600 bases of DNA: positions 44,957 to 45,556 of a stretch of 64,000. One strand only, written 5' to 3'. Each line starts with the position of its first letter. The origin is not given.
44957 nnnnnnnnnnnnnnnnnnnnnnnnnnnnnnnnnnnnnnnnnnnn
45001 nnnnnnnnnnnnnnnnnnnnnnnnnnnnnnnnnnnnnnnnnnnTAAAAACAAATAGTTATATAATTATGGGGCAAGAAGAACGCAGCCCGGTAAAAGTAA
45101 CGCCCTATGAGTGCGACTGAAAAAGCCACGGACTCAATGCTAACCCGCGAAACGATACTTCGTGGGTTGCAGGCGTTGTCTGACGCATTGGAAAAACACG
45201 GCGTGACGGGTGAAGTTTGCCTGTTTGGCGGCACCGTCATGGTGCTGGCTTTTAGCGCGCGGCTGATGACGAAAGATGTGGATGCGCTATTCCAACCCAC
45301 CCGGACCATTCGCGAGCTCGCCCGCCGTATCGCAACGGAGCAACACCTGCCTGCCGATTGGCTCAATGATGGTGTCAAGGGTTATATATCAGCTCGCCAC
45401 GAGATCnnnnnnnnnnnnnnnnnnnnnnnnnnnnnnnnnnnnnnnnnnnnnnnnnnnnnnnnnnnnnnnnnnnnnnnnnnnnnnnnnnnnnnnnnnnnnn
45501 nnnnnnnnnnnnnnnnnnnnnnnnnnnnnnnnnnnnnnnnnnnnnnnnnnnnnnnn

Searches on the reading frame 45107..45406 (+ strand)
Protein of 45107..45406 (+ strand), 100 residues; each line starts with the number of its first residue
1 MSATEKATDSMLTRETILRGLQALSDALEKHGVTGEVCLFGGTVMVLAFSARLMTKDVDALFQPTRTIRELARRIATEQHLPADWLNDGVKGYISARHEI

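Call 91: search_solved_structures(query=A6, max_evalue=10, show_alignments=5)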
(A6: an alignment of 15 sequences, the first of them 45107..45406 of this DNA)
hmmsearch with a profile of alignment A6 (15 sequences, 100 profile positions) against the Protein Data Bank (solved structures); distinct sequences matched with E-value up to 10: 6.
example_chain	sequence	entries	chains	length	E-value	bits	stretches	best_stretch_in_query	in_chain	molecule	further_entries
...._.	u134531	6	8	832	0.37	13.9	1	55-89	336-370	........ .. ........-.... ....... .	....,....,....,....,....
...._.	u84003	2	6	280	0.62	13.2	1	55-89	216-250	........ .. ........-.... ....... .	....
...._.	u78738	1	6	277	0.66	13.1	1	27-74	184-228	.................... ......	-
5cge_A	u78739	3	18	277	0.67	13.1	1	27-74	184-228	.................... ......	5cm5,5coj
5j9q_G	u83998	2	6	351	0.78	12.8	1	55-89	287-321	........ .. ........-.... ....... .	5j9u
8x2x_M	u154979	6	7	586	1.2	12.2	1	55-89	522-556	glutathione transferase,Enhancer of polycomb-like protein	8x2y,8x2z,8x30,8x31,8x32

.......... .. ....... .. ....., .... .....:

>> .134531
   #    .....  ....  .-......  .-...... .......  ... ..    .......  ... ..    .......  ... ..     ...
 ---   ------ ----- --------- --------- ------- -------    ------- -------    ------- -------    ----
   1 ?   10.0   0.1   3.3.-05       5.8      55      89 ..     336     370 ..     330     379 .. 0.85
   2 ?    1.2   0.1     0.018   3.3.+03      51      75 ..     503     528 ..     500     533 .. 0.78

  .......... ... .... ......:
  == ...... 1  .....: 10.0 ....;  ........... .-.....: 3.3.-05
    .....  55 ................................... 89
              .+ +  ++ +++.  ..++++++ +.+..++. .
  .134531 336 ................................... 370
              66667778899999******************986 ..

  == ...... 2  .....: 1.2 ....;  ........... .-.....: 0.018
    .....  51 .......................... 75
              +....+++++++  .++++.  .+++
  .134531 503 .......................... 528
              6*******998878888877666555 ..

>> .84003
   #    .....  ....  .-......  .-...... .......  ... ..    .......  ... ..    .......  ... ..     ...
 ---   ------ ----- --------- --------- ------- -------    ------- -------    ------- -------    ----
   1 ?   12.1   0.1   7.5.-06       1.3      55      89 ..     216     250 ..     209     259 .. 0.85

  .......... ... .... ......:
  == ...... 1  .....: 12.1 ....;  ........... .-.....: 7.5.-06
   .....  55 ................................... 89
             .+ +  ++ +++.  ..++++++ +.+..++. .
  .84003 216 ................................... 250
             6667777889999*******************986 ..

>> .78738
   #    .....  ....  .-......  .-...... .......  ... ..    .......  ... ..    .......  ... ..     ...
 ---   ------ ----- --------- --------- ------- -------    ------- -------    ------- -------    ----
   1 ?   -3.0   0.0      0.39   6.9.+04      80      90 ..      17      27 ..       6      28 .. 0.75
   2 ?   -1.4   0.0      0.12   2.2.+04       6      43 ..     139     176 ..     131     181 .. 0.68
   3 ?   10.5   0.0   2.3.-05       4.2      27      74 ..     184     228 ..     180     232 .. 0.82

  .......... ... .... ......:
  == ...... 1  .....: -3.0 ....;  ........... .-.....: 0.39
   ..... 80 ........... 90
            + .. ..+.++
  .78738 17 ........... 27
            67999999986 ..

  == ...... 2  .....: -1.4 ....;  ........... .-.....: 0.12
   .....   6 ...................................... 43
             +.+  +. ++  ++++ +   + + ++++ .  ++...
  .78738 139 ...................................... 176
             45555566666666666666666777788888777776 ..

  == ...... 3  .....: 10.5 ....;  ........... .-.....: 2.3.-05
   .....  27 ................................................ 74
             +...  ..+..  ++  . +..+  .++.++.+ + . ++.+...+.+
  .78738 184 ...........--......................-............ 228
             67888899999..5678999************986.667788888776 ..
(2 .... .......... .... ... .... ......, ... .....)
